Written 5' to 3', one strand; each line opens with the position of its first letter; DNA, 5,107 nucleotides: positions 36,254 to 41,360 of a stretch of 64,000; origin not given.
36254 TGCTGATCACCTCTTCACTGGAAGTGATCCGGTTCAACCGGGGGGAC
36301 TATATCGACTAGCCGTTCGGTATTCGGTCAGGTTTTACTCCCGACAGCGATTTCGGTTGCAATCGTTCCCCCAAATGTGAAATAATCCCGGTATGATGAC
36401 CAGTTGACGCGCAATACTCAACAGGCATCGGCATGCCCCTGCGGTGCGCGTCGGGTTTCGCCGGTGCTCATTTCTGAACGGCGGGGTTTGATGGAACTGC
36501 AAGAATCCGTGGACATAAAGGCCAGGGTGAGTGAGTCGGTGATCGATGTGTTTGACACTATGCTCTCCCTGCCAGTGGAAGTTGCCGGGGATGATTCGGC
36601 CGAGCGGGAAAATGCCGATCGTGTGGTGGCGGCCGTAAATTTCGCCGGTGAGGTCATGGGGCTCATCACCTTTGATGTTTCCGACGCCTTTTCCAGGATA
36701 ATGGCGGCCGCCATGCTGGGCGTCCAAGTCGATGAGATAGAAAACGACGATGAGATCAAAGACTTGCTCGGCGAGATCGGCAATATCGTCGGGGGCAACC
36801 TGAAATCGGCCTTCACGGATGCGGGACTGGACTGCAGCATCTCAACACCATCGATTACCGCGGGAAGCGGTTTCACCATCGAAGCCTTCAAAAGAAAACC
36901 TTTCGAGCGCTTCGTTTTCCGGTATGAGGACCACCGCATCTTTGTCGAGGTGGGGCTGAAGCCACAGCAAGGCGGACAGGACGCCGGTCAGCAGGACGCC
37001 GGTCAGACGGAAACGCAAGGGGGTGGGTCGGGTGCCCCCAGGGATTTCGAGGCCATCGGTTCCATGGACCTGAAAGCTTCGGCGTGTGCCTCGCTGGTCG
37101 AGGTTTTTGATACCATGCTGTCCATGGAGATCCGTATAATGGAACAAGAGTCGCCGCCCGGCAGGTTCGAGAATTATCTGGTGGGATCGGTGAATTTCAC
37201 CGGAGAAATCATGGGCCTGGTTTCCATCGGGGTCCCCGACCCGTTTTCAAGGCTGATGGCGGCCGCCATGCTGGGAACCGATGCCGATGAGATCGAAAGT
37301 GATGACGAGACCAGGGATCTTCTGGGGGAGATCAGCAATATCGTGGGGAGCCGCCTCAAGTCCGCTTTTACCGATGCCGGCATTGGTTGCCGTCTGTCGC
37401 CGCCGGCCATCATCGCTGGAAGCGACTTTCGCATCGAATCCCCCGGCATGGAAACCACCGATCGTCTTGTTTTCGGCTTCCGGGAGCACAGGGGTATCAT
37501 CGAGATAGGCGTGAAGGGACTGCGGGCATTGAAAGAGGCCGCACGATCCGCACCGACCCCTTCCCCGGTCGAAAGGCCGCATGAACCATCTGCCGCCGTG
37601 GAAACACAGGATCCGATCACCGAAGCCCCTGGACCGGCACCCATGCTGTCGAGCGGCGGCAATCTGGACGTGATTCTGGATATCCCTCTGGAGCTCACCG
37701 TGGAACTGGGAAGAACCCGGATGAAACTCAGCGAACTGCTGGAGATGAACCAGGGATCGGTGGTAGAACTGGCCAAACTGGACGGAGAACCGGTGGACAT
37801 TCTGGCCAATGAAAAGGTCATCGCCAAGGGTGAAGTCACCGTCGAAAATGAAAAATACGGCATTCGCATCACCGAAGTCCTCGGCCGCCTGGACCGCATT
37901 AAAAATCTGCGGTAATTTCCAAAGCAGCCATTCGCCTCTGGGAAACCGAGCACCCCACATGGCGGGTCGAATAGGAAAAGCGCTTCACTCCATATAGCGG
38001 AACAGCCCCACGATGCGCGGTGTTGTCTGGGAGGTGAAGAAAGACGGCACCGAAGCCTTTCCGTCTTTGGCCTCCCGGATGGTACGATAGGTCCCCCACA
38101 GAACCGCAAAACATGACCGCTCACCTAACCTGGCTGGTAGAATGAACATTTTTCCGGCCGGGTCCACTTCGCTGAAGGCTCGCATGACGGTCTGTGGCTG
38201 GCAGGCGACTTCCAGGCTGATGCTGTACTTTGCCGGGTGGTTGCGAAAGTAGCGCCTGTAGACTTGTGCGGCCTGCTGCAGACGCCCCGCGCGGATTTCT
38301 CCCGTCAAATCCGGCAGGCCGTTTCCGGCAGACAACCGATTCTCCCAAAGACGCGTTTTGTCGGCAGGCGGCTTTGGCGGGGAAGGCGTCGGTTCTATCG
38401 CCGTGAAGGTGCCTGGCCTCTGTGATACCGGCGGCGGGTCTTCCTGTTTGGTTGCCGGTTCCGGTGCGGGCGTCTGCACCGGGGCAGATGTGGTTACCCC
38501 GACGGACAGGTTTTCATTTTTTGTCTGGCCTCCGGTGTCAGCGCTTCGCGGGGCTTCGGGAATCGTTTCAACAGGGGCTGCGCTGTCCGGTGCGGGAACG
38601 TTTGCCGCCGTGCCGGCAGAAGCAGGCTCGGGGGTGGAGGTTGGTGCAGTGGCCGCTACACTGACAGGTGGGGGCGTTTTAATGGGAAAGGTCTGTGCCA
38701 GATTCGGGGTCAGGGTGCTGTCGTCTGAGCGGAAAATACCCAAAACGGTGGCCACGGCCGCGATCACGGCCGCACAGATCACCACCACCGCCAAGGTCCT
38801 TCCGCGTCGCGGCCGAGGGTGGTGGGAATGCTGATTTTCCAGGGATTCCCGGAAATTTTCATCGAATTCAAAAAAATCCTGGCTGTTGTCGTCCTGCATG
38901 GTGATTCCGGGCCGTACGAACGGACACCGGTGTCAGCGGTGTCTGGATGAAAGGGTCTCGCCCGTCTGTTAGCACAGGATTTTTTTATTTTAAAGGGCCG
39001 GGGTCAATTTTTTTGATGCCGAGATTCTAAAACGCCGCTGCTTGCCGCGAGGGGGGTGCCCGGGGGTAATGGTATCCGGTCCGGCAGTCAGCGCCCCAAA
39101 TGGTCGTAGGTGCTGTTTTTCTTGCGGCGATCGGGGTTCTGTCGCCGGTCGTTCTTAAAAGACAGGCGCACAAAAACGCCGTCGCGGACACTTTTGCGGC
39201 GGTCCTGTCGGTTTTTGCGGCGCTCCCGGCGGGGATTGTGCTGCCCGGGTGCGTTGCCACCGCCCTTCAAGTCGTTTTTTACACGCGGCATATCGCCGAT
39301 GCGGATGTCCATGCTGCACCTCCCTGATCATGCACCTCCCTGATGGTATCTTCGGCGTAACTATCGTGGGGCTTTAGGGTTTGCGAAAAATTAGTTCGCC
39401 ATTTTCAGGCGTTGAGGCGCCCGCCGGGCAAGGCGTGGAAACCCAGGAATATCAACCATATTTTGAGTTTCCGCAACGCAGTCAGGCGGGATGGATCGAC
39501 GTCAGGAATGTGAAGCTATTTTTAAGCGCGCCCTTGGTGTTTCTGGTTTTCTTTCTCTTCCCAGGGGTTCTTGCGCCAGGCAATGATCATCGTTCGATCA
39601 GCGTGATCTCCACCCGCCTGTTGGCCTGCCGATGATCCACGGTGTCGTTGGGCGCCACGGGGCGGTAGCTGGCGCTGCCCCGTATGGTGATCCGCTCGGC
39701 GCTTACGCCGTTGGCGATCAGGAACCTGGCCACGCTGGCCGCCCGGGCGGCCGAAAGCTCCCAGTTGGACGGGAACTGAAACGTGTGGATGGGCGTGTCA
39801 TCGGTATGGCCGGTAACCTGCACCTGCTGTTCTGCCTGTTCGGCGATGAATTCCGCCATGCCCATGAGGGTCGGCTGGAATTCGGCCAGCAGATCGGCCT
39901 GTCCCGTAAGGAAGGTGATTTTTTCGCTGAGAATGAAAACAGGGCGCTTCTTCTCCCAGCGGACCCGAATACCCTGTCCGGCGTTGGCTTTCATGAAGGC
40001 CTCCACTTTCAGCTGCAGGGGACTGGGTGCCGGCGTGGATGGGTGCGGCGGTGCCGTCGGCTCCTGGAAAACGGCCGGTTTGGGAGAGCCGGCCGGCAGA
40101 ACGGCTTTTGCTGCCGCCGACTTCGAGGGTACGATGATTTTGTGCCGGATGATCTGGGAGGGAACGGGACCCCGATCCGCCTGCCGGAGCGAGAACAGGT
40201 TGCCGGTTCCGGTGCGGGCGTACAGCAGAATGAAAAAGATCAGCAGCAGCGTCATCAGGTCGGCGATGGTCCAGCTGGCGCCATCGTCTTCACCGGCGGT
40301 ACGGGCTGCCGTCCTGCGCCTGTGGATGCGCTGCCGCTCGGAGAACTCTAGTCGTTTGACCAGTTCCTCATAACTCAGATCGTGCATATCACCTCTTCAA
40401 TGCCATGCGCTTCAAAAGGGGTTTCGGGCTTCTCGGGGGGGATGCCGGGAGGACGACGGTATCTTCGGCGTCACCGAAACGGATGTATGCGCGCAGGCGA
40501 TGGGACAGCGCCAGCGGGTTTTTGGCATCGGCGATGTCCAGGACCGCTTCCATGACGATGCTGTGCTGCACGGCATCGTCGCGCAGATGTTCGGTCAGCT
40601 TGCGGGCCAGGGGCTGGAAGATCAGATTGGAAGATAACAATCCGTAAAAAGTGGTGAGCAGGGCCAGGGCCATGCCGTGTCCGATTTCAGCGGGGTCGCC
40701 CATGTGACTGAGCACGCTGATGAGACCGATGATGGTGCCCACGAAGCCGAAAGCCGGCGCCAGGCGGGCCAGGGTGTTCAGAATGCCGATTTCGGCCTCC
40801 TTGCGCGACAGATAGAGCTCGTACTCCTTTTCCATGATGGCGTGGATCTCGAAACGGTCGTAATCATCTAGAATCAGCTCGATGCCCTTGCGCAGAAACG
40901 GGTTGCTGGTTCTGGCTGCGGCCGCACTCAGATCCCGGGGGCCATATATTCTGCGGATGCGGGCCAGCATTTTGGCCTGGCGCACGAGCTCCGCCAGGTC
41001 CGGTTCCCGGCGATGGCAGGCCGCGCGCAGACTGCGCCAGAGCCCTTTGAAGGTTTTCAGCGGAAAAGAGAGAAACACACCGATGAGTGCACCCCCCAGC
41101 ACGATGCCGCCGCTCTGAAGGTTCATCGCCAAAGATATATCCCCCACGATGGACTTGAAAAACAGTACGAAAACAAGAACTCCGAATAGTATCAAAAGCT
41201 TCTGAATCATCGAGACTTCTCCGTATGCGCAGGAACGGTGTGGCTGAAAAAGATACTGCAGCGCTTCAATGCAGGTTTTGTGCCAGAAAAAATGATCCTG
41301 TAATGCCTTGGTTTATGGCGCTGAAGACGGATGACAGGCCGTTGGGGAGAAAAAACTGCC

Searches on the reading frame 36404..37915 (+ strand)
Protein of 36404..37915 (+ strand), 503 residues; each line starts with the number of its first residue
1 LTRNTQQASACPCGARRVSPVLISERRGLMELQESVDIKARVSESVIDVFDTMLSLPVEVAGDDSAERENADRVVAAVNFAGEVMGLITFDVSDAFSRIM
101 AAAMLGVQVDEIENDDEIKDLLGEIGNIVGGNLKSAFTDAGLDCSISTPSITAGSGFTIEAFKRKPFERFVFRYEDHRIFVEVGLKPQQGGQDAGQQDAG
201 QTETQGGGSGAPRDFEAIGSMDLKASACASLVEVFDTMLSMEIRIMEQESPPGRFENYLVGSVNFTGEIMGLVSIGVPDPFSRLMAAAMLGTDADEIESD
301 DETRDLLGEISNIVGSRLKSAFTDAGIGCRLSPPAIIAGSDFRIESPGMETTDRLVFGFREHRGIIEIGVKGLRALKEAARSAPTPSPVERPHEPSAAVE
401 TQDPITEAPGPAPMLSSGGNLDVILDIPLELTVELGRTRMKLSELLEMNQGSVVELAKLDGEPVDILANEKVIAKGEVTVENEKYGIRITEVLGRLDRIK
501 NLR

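Call 41: search_protein_families(library=pfam, proteins=[window:36404-37915:+], max_evalue=0.00001)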
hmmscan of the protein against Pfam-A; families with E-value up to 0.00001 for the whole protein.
window:36404-37915:+ (503 aa): 3 families
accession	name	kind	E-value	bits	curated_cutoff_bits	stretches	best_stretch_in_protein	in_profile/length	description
PF13690.11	CheX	-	1e-33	115.7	27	2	74-170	1-91/94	Chemotaxis phosphatase CheX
PF01052.25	FliMN_C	-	1.8e-22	79.5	23.8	1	424-493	3-72/73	Type III flagellar switch regulator (C-ring) FliN C-term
PF04509.17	CheC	-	8.2e-11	42.1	22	0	118-151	2-36/38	CheC-like family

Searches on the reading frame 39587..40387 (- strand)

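Call 41: search_protein_families(library=pfam, proteins=[window:39587-40387:-], max_evalue=0.00001)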
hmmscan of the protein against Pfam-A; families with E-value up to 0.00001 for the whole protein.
window:39587-40387:- (266 aa): 2 families
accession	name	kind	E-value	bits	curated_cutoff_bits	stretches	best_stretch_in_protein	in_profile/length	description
PF00691.25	OmpA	-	3.2e-17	63.1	27.2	1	158-257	1-98/98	OmpA family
PF13677.11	MotB_plug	-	2e-06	27.7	24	1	30-57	9-38/58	Membrane MotB of proton-channel complex MotA/MotB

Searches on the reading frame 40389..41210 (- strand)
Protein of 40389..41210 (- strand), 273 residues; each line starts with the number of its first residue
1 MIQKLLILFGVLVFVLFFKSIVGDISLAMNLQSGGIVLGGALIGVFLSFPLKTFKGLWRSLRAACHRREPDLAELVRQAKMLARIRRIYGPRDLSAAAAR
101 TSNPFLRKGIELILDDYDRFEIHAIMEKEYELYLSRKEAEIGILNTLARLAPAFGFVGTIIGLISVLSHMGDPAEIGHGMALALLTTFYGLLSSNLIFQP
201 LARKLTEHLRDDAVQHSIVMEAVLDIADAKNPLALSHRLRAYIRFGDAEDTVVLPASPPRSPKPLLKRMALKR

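Call 41: search_protein_families(library=pfam, proteins=[window:40389-41210:-], max_evalue=0.00001)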
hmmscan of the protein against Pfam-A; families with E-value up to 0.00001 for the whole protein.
window:40389-41210:- (273 aa): 1 family
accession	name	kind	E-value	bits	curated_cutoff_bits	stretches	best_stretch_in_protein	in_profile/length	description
PF01618.21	MotA_ExbB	-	1.1e-24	87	22.9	1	101-210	5-119/127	MotA/TolQ/ExbB proton channel family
